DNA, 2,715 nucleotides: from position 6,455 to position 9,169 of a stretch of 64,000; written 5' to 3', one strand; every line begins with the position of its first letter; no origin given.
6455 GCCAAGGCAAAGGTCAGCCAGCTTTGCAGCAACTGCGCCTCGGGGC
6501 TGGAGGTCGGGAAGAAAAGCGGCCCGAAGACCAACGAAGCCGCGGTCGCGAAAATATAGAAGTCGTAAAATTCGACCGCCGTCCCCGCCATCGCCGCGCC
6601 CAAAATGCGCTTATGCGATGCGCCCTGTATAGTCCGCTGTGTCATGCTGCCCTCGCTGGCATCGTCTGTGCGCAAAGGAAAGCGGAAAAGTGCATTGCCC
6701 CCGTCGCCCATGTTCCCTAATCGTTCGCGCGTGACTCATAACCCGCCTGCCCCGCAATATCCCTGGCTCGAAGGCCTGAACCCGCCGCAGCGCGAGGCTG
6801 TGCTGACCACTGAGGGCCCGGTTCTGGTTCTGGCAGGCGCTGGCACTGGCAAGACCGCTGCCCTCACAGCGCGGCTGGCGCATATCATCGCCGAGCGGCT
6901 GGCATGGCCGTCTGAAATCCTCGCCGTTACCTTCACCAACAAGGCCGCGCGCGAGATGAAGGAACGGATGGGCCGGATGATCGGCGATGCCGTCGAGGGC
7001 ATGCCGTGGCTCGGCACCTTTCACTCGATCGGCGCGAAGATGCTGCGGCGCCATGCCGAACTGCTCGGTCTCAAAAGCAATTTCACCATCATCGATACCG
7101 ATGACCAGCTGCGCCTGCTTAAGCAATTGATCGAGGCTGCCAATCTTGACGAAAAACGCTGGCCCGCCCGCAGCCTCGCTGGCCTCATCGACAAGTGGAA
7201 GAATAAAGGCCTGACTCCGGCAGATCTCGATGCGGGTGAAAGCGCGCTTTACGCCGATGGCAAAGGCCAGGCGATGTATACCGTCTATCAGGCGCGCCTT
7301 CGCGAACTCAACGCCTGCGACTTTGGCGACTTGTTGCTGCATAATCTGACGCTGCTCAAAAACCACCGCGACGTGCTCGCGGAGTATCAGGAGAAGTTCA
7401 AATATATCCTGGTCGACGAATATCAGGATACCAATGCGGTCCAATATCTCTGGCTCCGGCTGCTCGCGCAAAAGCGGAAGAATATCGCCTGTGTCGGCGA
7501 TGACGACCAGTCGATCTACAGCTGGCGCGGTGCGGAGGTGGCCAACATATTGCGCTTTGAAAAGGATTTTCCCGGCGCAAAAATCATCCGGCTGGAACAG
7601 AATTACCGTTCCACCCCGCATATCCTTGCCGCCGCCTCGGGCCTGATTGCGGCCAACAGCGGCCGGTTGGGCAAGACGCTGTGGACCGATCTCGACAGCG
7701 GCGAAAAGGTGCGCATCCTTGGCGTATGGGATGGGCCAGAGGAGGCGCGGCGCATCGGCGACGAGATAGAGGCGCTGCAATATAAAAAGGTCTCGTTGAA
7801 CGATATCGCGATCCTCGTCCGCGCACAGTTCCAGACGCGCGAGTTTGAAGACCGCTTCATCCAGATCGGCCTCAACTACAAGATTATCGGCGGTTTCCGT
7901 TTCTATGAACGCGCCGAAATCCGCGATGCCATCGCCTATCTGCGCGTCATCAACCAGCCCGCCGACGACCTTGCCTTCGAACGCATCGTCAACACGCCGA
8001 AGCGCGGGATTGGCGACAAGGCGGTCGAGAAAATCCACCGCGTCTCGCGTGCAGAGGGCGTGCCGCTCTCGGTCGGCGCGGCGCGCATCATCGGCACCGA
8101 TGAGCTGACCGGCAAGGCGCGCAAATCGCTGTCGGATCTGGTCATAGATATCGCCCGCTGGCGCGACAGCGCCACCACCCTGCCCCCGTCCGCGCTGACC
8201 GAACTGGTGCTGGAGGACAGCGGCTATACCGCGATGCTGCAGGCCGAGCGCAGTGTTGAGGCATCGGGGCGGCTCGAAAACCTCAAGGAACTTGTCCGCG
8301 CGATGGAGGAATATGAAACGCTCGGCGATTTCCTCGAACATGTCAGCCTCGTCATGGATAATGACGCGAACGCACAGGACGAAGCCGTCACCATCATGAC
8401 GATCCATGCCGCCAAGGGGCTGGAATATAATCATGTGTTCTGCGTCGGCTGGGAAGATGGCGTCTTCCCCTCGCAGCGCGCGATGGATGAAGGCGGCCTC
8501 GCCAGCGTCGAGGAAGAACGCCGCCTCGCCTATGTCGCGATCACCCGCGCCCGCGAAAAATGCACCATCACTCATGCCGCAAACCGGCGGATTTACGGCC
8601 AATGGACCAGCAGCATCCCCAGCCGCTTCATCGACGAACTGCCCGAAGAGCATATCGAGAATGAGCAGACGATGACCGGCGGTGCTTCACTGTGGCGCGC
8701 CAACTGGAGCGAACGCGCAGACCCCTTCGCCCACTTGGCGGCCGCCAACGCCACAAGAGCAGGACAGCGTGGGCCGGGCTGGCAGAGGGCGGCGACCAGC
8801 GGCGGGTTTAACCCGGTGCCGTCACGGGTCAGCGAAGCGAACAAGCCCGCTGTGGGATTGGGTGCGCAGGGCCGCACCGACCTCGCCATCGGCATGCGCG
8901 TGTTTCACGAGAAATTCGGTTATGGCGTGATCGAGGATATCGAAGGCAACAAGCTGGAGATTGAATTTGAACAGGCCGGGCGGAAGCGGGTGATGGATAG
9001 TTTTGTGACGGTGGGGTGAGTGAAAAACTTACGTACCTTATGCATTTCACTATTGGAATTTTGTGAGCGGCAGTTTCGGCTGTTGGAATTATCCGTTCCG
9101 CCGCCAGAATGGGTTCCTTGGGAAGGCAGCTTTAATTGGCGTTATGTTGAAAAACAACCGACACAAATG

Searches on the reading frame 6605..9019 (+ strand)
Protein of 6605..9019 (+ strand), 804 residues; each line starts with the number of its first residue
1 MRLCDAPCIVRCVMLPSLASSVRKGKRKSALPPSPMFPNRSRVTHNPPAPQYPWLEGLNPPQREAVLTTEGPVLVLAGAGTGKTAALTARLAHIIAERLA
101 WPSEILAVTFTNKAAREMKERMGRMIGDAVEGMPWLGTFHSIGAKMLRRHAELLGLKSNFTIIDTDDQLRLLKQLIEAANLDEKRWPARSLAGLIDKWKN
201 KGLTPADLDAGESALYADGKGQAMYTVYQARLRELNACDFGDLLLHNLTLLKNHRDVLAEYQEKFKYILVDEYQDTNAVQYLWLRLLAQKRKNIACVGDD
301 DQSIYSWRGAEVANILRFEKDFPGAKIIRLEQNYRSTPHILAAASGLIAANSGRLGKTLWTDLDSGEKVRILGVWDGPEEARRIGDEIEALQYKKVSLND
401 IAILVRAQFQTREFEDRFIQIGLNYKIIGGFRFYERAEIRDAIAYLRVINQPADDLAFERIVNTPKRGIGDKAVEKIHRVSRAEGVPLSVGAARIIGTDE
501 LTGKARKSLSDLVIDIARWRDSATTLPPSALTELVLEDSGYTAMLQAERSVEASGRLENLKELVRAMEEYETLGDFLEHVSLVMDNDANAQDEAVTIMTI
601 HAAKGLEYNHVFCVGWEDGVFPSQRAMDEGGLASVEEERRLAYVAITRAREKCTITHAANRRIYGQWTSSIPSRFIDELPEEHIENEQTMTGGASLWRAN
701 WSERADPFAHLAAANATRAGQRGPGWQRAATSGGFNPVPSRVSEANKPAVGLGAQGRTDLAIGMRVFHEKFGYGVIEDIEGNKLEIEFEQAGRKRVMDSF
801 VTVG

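Call 112: search_protein_families(library=pfam, proteins=[window:6605-9019:+], max_evalue=0.00001)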
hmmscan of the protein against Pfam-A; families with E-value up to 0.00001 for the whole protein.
window:6605-9019:+ (804 aa): 6 families
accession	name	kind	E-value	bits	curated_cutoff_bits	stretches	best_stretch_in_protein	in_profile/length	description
PF00580.27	UvrD-helicase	-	1.2e-89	301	23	1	58-323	1-271/271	UvrD/REP helicase N-terminal domain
PF13361.12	UvrD_C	-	3.9e-68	230.9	25.6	2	328-485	1-158/350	UvrD-like helicase C-terminal domain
PF13245.12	AAA_19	-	5e-22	78.9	25.1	1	62-306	1-132/134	AAA domain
PF13538.12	UvrD_C_2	-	4.2e-10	39.8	27.4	1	595-655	2-51/52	UvrD-like helicase C-terminal domain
PF13604.12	AAA_30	-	2.1e-08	34.6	27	0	58-123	2-67/191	AAA domain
PF01443.25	Viral_helicase1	-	1.6e-07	31.8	21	0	587-655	169-226/228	Viral superfamily 1 RNA helicase core domain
